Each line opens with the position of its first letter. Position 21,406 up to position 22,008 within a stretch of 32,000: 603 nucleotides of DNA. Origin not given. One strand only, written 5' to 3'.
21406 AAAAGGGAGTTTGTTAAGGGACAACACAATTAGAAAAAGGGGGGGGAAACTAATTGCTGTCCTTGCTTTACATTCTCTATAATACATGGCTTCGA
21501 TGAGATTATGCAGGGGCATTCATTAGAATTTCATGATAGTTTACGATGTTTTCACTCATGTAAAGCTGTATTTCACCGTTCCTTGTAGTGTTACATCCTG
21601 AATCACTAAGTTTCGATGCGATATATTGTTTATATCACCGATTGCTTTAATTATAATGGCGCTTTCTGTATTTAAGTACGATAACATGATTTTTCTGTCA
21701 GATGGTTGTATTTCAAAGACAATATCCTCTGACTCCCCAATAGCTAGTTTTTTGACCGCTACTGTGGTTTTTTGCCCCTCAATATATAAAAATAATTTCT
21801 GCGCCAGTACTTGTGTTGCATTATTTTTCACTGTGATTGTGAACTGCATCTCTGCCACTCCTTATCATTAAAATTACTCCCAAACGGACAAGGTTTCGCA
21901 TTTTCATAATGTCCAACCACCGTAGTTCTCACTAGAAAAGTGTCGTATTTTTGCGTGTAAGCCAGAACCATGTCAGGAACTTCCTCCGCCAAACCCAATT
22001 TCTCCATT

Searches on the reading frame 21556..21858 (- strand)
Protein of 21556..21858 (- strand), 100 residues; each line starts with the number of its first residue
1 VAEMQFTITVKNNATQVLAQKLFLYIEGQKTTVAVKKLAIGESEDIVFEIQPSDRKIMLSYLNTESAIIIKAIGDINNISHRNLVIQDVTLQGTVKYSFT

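Call 52: search_protein_families(library=pfam, proteins=[window:21556-21858:-], max_evalue=0.001)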
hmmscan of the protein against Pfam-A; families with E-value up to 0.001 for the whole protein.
window:21556-21858:- (100 aa): 1 family
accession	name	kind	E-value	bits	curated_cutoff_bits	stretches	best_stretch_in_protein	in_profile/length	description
PF07705.17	CARDB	-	0.00041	20.9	22.7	1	3-57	20-76/101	CARDB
